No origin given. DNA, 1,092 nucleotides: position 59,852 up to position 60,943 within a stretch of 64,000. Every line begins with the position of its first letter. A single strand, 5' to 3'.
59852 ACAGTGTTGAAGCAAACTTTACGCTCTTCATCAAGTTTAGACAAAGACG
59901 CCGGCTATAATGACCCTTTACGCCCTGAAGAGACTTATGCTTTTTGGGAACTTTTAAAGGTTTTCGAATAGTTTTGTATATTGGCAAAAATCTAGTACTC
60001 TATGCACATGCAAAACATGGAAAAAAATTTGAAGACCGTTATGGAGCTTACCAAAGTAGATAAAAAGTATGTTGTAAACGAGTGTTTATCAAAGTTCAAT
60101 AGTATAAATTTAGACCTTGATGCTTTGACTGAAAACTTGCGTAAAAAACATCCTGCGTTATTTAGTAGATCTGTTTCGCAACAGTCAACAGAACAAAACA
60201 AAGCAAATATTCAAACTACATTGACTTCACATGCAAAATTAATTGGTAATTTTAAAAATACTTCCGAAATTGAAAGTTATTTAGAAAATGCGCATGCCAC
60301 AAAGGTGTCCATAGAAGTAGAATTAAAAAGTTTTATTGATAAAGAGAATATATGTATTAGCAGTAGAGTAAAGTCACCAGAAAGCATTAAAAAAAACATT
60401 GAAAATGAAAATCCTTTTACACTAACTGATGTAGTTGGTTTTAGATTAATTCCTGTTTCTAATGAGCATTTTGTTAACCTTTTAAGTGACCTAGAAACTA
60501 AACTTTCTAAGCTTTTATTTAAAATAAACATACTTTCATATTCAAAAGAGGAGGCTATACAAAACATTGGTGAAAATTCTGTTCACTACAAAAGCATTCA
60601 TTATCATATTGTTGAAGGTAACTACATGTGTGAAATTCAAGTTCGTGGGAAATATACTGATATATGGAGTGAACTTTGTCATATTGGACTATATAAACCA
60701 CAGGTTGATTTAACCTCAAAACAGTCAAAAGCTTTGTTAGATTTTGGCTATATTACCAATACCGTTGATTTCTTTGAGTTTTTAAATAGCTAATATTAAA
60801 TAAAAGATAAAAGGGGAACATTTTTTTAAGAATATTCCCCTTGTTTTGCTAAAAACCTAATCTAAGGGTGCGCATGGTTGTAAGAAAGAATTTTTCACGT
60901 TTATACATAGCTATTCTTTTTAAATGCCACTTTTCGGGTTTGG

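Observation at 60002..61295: Convergent small alarmone synthetase and small alarmone hydrolase pair: split (p)ppGpp metabolism or a toxSAS-like module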

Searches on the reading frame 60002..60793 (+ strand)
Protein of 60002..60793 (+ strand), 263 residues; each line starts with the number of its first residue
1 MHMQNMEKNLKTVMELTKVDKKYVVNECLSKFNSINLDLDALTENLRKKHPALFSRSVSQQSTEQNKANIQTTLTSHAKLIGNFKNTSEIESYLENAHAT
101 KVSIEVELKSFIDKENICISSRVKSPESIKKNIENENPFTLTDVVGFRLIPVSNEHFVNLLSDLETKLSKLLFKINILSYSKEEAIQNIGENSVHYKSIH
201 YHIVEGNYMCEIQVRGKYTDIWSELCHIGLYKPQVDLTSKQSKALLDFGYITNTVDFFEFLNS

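Call 3: search_protein_families(library=pfam, proteins=[window:60002-60793:+], max_evalue=0.1)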
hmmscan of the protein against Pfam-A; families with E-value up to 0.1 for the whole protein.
window:60002-60793:+ (263 aa): 3 families
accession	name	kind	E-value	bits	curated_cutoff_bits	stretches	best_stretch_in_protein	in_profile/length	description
PF04607.23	RelA_SpoT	-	1.4e-09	38.6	27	1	121-234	1-111/113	Region found in RelA / SpoT proteins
PF14733.11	ACDC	-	0.015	16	22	0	44-94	19-63/91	AP2-coincident C-terminal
PF18150.6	DUF5600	-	0.098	13.8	26.6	0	42-103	23-85/107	Domain of unknown function (DUF5600)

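Call 4: search_protein_families(library=ncbifam, proteins=[window:60002-60793:+], max_evalue=0.1)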
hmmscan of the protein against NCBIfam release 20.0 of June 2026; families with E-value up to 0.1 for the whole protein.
window:60002-60793:+ (263 aa): 0 families

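Call 5: search_protein_families(library=padloc, proteins=[window:60002-60793:+], max_evalue=0.1)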
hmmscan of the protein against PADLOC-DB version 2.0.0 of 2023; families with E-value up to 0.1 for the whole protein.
window:60002-60793:+ (263 aa): 1 family
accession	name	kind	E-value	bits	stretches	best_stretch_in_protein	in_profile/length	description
PDLC02403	Aga_TIR-PNTD1-PNTD2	-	0.0052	13.9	1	56-115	185-244/443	Class I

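Call 10: find_homologous_proteins(query=window:60002-60793:+, max_evalue=0.001)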
Query window:60002-60793:+ (263 aa): 1 proteins with E <= 0.001 among 255 candidates.
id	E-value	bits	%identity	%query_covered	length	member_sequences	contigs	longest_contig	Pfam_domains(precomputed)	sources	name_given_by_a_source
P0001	3.7e-165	565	100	100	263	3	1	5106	PF04607.24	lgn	-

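Call 14: find_encoding_contigs(protein=P0001, flank=10000, max_places=6)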
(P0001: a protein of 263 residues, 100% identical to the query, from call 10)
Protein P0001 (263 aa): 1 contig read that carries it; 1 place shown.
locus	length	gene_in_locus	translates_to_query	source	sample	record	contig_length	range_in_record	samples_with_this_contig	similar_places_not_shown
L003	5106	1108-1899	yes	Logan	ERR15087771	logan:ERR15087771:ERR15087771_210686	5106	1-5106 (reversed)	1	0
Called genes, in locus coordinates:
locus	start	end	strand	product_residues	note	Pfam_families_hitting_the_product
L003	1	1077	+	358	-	?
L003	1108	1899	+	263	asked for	PF04607:RelA_SpoT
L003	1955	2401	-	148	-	-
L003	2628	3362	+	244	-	-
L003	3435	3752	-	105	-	-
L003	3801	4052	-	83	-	-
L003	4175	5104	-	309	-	?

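Call 15: search_solved_structures(query=window:60002-60793:+, max_evalue=10, show_alignments=4)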
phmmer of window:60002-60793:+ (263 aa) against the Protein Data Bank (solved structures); distinct sequences matched with E-value up to 10: 1.
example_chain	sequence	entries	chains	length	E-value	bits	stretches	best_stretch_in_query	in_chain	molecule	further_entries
8vx3_A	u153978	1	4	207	1.7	11.6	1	84-134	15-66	SaSAS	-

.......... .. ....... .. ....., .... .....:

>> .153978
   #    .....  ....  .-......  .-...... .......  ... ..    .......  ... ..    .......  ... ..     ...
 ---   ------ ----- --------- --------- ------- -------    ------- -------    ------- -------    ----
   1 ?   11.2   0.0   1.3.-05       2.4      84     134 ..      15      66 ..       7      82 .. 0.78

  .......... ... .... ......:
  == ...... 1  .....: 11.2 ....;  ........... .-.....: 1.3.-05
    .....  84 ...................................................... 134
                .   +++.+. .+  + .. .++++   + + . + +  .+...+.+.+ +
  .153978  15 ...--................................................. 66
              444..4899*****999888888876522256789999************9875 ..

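Call 22: search_protein_representatives(protein=window:60002-60793:+)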
Query: 263 residues. Proteins with E-value up to 0.001 (for the whole library): 53; up to 1e-10: 33; up to 1e-30: 4. The best 53 are listed.
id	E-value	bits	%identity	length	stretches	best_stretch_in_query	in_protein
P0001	1.2e-165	565.4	100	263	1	1-263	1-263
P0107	2.6e-46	174.8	38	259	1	4-261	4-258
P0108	3.0e-38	148.4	35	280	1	37-261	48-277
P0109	2.5e-37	145.4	37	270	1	12-262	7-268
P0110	1.5e-26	110.0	29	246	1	25-261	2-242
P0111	3.9e-25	105.4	31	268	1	37-262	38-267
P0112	1.8e-24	103.3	30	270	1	29-260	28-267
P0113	4.4e-23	98.7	32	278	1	16-262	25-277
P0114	1.4e-22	97.1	31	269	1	8-261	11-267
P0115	2.9e-22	96.1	34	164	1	122-261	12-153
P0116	4.1e-22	95.6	29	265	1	6-260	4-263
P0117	2.2e-21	93.1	30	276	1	13-262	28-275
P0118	1.0e-20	91.0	28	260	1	40-261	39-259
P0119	1.2e-20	90.8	32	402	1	98-263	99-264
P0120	3.2e-20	89.3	33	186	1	115-261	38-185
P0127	1.9e-16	77.0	26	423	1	27-261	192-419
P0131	1.2e-14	71.1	29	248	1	114-262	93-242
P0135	1.4e-12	64.4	27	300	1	110-261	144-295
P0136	6.0e-12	62.3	30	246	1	104-261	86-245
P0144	2.4e-09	53.8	31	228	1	16-217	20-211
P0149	5.1e-07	46.1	31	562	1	39-243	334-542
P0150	2.3e-06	44.0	33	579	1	110-246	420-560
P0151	3.6e-06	43.4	23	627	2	79-240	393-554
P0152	8.9e-06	42.1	37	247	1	98-241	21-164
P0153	5.6e-05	39.5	30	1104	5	87-184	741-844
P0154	5.6e-05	39.5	35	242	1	104-248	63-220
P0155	2.1e-04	37.6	35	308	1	118-238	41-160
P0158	8.0e-04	35.7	37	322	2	194-255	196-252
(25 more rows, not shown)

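Call 26: find_homologous_proteins(query=A1, max_evalue=0.001)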
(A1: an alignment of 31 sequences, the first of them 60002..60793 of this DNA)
Query A1 (31 sequences) (263 aa, profile of the alignment): 13 proteins with E <= 0.001 among 6049 candidates.
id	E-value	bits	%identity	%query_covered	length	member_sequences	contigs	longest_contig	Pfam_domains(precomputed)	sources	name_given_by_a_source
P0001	2.0e-79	286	100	100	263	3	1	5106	PF04607.24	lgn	-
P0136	4.4e-71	258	30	59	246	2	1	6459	PF04607.24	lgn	-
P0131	1.1e-60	224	28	57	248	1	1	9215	-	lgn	-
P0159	5.9e-6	44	22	43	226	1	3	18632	PF04607.24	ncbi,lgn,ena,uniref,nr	ncbi:GTP pyrophosphokinase [Weissella confusa]|uniref:GTP pyrophosphokinase n=1 Tax=Weissella confus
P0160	7.1e-6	44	22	50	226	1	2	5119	PF04607.24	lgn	-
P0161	7.8e-6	44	27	44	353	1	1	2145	PF04607.24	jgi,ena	-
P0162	8.6e-6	43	27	59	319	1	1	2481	PF04607.24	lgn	-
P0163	1.2e-5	43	28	43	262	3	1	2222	PF04607.24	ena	-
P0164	5.2e-5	41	25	67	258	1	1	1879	PF04607.24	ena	-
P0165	2.2e-4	39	25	70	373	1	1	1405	PF04607.24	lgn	-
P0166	3.0e-4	38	24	44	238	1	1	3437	PF04607.24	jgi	jgi:putative GTP pyrophosphokinase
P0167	5.7e-4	37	26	43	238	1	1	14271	PF04607.24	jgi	-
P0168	9.9e-4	37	31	49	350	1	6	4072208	PF04607.24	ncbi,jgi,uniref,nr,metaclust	ncbi:hypothetical protein ATE47_02245 [Chryseobacterium sp. IHB B 17019]|jgi:ppGpp synthetase/RelA/S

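Call 27: find_encoding_contigs(protein=P0107, flank=6000, max_places=3)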
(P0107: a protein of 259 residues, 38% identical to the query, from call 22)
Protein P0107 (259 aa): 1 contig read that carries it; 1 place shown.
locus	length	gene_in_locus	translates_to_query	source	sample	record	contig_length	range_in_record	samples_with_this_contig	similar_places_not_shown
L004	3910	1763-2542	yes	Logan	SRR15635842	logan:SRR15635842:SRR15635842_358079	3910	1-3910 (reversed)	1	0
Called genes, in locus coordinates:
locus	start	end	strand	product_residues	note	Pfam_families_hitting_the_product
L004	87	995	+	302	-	-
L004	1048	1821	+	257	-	PF00300:His_Phos_1 (weak)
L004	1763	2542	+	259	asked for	PF04607:RelA_SpoT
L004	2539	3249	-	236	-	-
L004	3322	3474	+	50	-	-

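Call 28: find_encoding_contigs(protein=P0136, flank=6000, max_places=3)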
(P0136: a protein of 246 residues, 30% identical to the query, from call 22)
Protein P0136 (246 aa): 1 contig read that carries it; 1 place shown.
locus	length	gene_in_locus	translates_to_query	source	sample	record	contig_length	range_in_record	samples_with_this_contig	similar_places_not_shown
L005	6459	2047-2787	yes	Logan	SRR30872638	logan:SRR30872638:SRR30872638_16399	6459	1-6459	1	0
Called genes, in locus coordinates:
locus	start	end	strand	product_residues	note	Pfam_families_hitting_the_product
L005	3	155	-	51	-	?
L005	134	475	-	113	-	PF04993:TfoX_N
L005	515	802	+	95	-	PF04994:TfoX_C (weak), PF11731:Cdd1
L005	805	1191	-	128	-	PF00903:Glyoxalase, PF12681:Glyoxalase_2, PF18029:Glyoxalase_6 (weak)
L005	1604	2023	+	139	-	PF00383:dCMP_cyt_deam_1, PF14437:MafB19-deam, PF14439:Bd3614-deam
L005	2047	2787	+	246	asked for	PF04607:RelA_SpoT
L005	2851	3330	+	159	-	PF00293:NUDIX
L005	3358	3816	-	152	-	PF00717:Peptidase_S24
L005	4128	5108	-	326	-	PF00188:CAP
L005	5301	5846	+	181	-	PF13565:HTH_32, PF00665:rve (weak)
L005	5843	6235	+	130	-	PF13683:rve_3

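Call 29: find_encoding_contigs(protein=P0131, flank=6000, max_places=3)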
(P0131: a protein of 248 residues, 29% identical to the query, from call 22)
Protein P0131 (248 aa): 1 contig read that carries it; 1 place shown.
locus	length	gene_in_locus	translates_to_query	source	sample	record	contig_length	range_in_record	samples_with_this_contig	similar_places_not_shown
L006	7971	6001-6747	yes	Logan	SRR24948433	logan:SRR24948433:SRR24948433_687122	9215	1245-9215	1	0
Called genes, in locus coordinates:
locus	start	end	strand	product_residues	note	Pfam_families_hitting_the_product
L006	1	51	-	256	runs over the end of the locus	-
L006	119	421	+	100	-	-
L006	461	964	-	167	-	-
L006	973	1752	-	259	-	PF06966:DUF1295, PF02544:Steroid_dh (weak), PF04191:PEMT (weak)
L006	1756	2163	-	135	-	PF09945:DUF2177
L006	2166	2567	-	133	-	PF03073:TspO_MBR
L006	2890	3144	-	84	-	-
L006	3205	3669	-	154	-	PF01551:Peptidase_M23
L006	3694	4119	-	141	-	PF18910:DUF5665 (weak)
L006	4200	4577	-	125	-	-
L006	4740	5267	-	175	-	PF01842:ACT (weak), PF22629:ACT_AHAS_ss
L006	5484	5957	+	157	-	PF00383:dCMP_cyt_deam_1, PF14437:MafB19-deam, PF14439:Bd3614-deam (weak)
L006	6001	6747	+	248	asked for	-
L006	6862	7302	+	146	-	PF00293:NUDIX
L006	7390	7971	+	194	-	?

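Call 32: find_related_loci(query=A2, collection=genome_contigs, flank=5000)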
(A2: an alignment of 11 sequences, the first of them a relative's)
Query A2 (270 aa) in genome_contigs; peptide patterns used: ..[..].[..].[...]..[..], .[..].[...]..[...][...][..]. (x = any residue, [..] = any of these).
21 stretches matched a pattern; 4 encode a relative of the query (tblastn E <= 1e-3); 4 distinct loci.
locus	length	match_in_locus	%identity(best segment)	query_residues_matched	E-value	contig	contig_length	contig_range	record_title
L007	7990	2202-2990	37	1-266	6e-49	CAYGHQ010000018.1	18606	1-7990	MAG TPA_asm: uncultured Candidatus Saccharibacteria bacterium isolate ERP113451_co1_204 genome assembly, contig: NODE_34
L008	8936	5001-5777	35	1-267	2e-46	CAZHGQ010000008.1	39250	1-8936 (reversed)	MAG TPA_asm: uncultured Candidatus Saccharibacteria bacterium isolate SRP257259_co1_375 genome assembly, contig: NODE_10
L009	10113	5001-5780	34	1-266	1e-42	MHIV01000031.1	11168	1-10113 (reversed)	MAG: Candidatus Colwellbacteria bacterium RIFCSPHIGHO2_02_FULL_45_17 rifcsphigho2_02_scaffold_65357, whole genome shotgu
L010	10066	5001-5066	68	217-238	6e-5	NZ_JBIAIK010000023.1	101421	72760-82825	Streptomyces sp. NPDC005808 NPDC005808_26_F3.ctg-0023, whole genome shotgun sequence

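Call 46: search_protein_families(library=pfam, proteins=[L007:65-1672:+, L007:1678-2202:+, L007:3091-3798:+, L008:3035-3589:-, L008:4414-4992:+, L009:4283-4924:+, L009:3489-4319:+, L004:1048-1821:+, L004:2539-3249:-, P0127], max_evalue=0.01)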
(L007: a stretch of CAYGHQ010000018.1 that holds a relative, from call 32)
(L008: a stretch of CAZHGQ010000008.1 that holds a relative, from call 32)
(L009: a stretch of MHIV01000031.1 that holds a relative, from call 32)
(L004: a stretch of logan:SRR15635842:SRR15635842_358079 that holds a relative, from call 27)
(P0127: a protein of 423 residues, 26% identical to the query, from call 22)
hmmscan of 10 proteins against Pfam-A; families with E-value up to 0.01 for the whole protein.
L007:65-1672:+ (535 aa): 4 families
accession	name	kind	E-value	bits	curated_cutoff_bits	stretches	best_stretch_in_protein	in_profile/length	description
PF13328.12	HD_4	-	2.5e-35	121.9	27.2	1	46-195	1-155/156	HD domain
PF04607.23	RelA_SpoT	-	2.3e-28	99.2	27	1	257-360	2-106/113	Region found in RelA / SpoT proteins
PF02824.27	TGS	-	4.8e-16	59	22.2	1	447-506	1-60/60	TGS domain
PF01966.28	HD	-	2.4e-07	31.5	22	1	65-163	1-115/116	HD domain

L007:1678-2202:+ (174 aa): 3 families
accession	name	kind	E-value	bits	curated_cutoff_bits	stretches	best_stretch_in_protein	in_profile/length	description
PF00383.29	dCMP_cyt_deam_1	-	2.1e-18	66.5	25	1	19-116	4-101/102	Cytidine and deoxycytidylate deaminase zinc-binding region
PF14437.12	MafB19-deam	-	6.4e-14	52.5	27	1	20-123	4-107/142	MafB19-like deaminase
PF14439.12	Bd3614-deam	-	0.0043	17.5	38.5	1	51-110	21-79/113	Bd3614-like deaminase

L007:3091-3798:+ (235 aa): 1 family
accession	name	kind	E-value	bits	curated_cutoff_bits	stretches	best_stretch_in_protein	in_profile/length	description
PF01551.29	Peptidase_M23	-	3.4e-13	50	28.7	1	79-175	11-92/96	Peptidase family M23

L008:3035-3589:- (184 aa): 0 families

L008:4414-4992:+ (192 aa): 2 families
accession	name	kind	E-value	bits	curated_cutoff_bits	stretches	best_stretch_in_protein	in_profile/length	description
PF00574.28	CLP_protease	-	3.7e-84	281.6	20.2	1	15-191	3-179/182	Clp protease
PF25145.1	NfeD1b_N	-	0.00045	20.3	40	1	56-104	29-77/189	NfeD1b, N-terminal domain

L009:4283-4924:+ (213 aa): 4 families
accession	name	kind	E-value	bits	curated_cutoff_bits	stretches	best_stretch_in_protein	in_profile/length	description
PF04191.18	PEMT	-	1.1e-11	45.5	25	1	104-200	5-104/105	Phospholipid methyltransferase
PF04140.19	ICMT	-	4.9e-07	30.5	24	1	111-195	10-94/95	Isoprenylcysteine carboxyl methyltransferase (ICMT) family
PF06966.17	DUF1295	-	1.5e-05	25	20.4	1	79-209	98-235/235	Protein of unknown function (DUF1295)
PF02544.21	Steroid_dh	-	0.00017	22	22.6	1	100-202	38-138/150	3-oxo-5-alpha-steroid 4-dehydrogenase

L009:3489-4319:+ (276 aa): 1 family
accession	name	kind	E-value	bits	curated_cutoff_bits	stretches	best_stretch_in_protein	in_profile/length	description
PF04030.19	ALO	-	0.00014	22.1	23.1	1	232-269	220-257/258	D-arabinono-1,4-lactone oxidase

L004:1048-1821:+ (257 aa): 1 family
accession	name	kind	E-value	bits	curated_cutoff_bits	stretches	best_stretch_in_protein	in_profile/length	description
PF00300.27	His_Phos_1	-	1.4e-06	28.6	21.7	1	26-91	1-69/194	Histidine phosphatase superfamily (branch 1)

L004:2539-3249:- (236 aa): 0 families

P0127 (423 aa): 5 families
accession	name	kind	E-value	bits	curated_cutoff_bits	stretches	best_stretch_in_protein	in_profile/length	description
PF00383.29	dCMP_cyt_deam_1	-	8e-17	61.4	25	1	6-102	3-101/102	Cytidine and deoxycytidylate deaminase zinc-binding region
PF14437.12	MafB19-deam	-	9.9e-13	48.6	27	1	8-106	4-104/142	MafB19-like deaminase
PF04607.23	RelA_SpoT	-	1e-08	35.9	27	1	278-392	2-111/113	Region found in RelA / SpoT proteins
PF14439.12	Bd3614-deam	-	1.4e-05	25.5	38.5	1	31-102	13-89/113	Bd3614-like deaminase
PF18750.7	SNAD4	-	0.0032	17.9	27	1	44-92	22-72/130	Secreted Novel AID/APOBEC-like Deaminase 4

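Call 78: find_encoding_contigs(protein=P0110, flank=5000, max_places=2)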
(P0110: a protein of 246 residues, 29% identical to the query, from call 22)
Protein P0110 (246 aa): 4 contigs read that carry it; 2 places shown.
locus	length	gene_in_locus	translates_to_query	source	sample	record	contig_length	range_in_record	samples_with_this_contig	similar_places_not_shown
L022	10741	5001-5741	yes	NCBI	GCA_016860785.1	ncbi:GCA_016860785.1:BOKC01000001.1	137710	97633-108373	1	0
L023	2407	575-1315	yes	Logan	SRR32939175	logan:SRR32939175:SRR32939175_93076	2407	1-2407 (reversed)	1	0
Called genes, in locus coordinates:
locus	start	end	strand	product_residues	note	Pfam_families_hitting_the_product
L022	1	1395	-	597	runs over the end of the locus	PF00664:ABC_membrane, PF00005:ABC_tran, PF02463:SMC_N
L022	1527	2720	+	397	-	PF13477:Glyco_trans_4_2 (faint), PF13579:Glyco_trans_4_4, PF00534:Glycos_transf_1, PF13692:Glyco_trans_1_4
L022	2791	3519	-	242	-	PF01135:PCMT (weak), PF00398:RrnaAD (weak), PF01209:Ubie_methyltran, PF01269:Fibrillarin (weak), PF13649:Methyltransf_25, PF13847:Methyltransf_31, PF08241:Methyltransf_11, PF08242:Methyltransf_12, +3 more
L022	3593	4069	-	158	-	PF27765:UCP032817-like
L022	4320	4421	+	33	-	-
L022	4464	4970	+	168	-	PF00383:dCMP_cyt_deam_1, PF14437:MafB19-deam, PF14439:Bd3614-deam (weak)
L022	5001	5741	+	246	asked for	PF04607:RelA_SpoT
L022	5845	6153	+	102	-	PF00293:NUDIX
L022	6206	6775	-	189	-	PF00625:Guanylate_kin, PF13238:AAA_18 (faint)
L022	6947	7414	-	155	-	PF20329:DUF6624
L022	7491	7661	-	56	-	-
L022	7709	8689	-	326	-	-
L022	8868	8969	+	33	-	-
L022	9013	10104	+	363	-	PF02812:ELFV_dehydrog_N, PF00208:ELFV_dehydrog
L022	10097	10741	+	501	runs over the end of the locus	-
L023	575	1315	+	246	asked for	PF04607:RelA_SpoT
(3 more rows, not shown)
